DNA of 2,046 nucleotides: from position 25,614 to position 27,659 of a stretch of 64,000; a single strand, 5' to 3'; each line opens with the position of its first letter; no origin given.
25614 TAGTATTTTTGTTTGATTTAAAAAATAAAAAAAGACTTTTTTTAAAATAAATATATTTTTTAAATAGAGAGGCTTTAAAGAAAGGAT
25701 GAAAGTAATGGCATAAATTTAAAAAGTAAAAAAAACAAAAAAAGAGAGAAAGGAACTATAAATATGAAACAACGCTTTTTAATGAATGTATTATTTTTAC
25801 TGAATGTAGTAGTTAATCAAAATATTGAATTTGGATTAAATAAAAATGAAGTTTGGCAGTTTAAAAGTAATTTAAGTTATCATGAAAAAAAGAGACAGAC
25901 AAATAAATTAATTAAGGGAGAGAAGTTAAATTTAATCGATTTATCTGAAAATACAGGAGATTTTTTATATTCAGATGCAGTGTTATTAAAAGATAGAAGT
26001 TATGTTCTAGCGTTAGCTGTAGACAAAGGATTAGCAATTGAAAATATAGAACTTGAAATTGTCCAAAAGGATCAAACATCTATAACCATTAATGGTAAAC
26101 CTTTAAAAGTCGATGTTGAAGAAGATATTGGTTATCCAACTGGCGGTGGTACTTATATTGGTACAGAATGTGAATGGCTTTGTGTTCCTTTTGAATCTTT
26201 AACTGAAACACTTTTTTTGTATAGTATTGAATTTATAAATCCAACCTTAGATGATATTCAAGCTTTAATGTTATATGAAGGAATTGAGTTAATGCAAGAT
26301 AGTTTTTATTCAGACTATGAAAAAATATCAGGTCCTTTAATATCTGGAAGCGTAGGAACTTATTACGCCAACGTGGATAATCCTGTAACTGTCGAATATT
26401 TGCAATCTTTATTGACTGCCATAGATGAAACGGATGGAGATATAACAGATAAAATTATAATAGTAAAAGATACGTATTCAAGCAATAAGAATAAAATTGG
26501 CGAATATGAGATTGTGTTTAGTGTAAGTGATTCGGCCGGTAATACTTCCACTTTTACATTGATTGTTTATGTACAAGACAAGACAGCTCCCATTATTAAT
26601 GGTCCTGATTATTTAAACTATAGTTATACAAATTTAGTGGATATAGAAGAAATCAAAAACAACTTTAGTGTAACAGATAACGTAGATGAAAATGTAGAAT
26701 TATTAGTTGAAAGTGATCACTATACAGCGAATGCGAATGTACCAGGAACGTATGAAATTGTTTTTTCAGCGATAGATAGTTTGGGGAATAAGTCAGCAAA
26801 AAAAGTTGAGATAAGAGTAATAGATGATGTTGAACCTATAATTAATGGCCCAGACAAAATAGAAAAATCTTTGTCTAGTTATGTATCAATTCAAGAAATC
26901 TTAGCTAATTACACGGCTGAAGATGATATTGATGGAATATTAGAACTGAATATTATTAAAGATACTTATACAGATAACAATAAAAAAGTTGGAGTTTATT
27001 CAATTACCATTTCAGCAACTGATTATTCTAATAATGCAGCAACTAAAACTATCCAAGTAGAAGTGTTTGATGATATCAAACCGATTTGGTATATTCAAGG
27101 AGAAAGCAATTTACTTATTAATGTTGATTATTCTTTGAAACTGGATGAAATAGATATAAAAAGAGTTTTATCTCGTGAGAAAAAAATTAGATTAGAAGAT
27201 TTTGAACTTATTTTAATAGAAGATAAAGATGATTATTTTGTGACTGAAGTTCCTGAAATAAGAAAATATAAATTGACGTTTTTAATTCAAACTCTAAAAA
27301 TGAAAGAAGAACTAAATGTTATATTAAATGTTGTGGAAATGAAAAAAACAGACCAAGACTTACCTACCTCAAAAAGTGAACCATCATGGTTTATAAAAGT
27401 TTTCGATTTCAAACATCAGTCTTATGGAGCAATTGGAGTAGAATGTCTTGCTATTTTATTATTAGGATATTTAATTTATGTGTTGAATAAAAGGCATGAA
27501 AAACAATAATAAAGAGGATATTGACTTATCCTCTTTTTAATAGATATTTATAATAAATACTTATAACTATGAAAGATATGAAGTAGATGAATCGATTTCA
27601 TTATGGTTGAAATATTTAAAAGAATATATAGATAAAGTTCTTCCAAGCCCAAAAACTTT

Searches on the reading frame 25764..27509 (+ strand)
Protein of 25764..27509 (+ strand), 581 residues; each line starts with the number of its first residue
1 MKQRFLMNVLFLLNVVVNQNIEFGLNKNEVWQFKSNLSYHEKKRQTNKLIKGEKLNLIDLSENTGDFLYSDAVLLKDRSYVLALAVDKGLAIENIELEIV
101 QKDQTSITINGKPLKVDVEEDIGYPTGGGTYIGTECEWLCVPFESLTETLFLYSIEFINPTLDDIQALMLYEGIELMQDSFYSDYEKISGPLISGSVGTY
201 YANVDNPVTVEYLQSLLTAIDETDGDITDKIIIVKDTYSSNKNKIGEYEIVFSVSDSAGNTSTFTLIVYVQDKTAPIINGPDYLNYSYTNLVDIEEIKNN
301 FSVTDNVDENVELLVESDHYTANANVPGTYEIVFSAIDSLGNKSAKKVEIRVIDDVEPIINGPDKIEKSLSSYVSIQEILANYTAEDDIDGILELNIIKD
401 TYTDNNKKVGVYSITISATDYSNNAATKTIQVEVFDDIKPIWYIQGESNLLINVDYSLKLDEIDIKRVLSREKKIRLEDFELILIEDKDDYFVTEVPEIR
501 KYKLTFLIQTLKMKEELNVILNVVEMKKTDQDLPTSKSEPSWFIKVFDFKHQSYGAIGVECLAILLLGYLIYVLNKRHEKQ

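Call 4: search_protein_families(library=pfam, proteins=[window:25764-27509:+], max_evalue=1)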
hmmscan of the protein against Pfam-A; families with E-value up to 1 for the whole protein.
window:25764-27509:+ (581 aa): 10 families
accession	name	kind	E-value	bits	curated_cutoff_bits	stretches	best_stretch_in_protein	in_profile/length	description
PF16403.11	Bact_surface_Ig-like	-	6.2e-14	52.2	27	3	214-268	19-69/71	Bacterial surface protein, Ig-like domain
PF18981.6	InlK_D3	-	5.2e-06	26.9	25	2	308-352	31-75/75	Internalin K domain (D3/D4)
PF17963.7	Big_9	-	1.2e-05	26.6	23.6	1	232-268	49-88/89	Bacterial Ig domain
PF19077.6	Big_13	-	0.00017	22.4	27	1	241-266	70-96/102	Bacterial Ig-like domain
PF13750.12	Big_3_3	-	0.00074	19.7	27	1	237-309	6-78/157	Bacterial Ig-like domain (group 3)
PF15418.12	DUF4625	-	0.002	18.9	27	1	326-352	104-130/131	Domain of unknown function (DUF4625)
PF02494.22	HYR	-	0.0027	18.5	21.7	1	356-434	4-81/81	HYR domain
PF05345.18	He_PIG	-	0.038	14.9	24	1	403-434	64-95/96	Putative Ig domain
PF12245.14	Big_3_2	-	0.057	14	23.3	1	246-266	95-115/122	Bacterial Ig-like domain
PF20164.4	GspA_SrpA_N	-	0.36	11.7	27.4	0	394-434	73-111/117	GspA/SrpA SigLec-like domain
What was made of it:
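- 25764..27509 (+): Gene for a 581-aa surface protein with Ig-like domains, a signal peptide and a C-terminal membrane anchor. It is probable cargo of the inserted element. Pfam hits to Bact_surface_Ig-like, InlK_D3 and Big_9 (call 4).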
